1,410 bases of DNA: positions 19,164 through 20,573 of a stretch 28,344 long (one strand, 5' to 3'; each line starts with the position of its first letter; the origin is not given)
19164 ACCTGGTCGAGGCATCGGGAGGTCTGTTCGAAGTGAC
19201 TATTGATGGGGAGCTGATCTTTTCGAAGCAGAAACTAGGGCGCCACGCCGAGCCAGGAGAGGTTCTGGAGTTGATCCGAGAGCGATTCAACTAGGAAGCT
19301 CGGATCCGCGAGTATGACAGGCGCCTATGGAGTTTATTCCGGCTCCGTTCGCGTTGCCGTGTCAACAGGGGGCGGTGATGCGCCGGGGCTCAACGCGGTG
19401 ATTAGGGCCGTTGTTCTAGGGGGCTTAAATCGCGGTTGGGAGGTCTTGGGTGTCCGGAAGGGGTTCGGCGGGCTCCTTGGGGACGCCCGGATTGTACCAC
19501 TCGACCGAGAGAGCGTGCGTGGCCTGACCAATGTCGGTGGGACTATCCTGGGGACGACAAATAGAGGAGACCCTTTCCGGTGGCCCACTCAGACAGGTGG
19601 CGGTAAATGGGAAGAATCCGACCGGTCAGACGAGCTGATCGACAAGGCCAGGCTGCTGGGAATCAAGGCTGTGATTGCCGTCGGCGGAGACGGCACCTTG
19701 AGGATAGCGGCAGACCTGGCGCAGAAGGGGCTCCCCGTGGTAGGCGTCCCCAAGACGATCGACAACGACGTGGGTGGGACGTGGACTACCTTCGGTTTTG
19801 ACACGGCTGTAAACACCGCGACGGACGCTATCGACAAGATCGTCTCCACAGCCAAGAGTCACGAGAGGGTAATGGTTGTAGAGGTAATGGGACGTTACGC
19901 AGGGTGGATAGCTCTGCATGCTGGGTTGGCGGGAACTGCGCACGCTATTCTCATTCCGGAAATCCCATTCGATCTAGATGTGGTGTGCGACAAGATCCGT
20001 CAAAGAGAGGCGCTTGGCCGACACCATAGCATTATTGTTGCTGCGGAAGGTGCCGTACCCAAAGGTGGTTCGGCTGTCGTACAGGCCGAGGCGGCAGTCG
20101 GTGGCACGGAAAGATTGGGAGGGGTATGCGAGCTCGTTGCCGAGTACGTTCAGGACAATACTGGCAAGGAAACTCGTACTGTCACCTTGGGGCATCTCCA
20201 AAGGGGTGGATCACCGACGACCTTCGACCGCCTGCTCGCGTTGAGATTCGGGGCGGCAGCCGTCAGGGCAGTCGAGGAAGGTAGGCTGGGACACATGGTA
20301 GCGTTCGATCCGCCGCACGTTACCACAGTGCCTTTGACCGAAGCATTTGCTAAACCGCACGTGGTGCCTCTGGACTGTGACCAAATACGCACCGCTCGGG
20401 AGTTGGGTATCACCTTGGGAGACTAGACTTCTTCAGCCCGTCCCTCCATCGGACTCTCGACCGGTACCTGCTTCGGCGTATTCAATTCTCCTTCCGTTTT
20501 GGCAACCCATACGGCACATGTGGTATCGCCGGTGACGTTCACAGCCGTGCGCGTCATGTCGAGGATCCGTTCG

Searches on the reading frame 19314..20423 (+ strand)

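Call 45: search_protein_families(library=ncbifam, proteins=[window:19314-20423:+])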
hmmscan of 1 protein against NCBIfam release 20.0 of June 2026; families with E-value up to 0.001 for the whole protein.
window:19314-20423:+ (370 aa): 11 families
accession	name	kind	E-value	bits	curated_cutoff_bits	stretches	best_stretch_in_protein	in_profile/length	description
TIGR02483.1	PFK_mixed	subfamily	1.7e-125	418.5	430.55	1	13-344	1-324/325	phosphofructokinase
NF010674.0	PRK14071.1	equivalog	6.8e-113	377.2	544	1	13-370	6-360/360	ATP-dependent 6-phosphofructokinase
NF002872.1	PRK03202.1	subfamily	4.6e-109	364.3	253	1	13-365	2-322/323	ATP-dependent 6-phosphofructokinase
TIGR02482.1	PFKA_ATP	equivalog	3.8e-82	275.7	371.35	1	13-344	1-300/301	6-phosphofructokinase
TIGR02478.1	6PF1K_euk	equivalog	1.5e-59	202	708.4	2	138-354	139-346/744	6-phosphofructokinase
NF005301.0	PRK06830.1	equivalog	7.3e-48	163.1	400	1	11-351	81-422/445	ATP-dependent 6-phosphofructokinase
NF041103.1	PFKA_PPi_Ttgales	equivalog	5.9e-43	147.4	550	1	14-344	1-346/407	diphosphate--fructose-6-phosphate 1-phosphotransferase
NF010675.0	PRK14072.1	subfamily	3.2e-37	128.3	273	1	15-332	7-336/416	diphosphate--fructose-6-phosphate 1-phosphotransferase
NF005482.0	PRK07085.1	subfamily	1e-23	83.7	446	1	11-248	73-316/558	diphosphate--fructose-6-phosphate 1-phosphotransferase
TIGR02477.1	PFKA_PPi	equivalog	2.6e-20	72.4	587.95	1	12-248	68-310/539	diphosphate--fructose-6-phosphate 1-phosphotransferase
NF005121.0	PRK06555.1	equivalog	4.5e-18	65.2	395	1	13-201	5-204/404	pyrophosphate--fructose-6-phosphate 1-phosphotransferase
